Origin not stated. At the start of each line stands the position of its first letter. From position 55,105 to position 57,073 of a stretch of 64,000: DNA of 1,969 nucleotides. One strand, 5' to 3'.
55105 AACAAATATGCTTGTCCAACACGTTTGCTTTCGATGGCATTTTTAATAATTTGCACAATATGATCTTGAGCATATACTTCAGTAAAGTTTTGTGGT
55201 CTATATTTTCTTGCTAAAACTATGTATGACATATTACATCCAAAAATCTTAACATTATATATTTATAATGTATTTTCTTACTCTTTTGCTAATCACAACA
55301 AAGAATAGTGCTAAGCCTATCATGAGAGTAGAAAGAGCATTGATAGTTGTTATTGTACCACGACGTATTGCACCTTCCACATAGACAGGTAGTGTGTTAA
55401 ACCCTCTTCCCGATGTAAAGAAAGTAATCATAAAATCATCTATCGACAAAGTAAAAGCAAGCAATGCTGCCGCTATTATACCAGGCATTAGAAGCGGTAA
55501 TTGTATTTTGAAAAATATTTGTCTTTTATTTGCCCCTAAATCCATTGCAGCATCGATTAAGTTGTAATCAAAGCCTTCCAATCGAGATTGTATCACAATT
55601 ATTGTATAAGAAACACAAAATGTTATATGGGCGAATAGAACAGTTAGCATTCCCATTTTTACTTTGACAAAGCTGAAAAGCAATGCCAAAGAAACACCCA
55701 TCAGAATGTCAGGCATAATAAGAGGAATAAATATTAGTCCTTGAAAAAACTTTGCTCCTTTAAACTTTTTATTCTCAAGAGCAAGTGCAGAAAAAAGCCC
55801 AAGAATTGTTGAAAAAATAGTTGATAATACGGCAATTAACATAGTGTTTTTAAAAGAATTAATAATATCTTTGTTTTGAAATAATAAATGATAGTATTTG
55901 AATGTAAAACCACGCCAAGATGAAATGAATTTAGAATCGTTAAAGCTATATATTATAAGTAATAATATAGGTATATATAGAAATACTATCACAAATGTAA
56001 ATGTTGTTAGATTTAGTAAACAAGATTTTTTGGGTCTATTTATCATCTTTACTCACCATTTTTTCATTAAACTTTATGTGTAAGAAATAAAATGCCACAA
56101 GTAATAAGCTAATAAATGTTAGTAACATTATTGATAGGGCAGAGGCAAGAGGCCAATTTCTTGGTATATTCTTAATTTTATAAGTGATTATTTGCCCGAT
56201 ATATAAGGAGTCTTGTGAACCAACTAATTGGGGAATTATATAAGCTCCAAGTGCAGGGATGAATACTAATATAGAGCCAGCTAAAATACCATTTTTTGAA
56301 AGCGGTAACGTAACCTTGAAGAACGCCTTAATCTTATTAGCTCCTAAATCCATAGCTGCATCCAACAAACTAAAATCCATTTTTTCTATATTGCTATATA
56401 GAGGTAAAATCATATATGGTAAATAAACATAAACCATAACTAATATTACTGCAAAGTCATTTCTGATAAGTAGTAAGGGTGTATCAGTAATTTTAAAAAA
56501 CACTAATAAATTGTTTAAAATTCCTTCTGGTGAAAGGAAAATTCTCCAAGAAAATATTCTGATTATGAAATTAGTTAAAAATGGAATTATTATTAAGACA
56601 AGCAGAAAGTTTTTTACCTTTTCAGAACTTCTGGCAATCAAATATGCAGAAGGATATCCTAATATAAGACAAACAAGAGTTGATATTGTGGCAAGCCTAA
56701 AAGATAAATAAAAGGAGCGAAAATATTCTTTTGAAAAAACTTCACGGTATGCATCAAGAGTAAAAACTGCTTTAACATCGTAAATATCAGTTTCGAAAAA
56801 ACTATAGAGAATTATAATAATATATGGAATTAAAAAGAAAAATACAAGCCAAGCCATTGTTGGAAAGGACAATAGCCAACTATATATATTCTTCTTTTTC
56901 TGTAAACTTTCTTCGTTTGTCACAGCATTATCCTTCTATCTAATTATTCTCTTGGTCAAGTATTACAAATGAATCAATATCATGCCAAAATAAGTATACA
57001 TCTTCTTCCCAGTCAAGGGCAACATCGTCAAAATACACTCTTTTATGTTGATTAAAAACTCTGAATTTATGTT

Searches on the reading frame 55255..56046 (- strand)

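Call 67: search_protein_families(library=pfam, proteins=[window:55255-56046:-], max_evalue=0.001)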
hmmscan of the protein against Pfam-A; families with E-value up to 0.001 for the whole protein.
window:55255-56046:- (263 aa): 1 family
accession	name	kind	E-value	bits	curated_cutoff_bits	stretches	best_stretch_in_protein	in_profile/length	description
PF00528.27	BPD_transp_1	-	2.6e-15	57.1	26.4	1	80-253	2-171/184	Binding-protein-dependent transport system inner membrane component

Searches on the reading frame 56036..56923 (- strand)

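Call 67: search_protein_families(library=pfam, proteins=[window:56036-56923:-], max_evalue=0.001)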
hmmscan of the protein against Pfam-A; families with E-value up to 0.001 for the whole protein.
window:56036-56923:- (295 aa): 1 family
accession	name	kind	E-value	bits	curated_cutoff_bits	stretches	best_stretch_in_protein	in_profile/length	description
PF00528.27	BPD_transp_1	-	2.7e-13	50.5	26.4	1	89-279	1-176/184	Binding-protein-dependent transport system inner membrane component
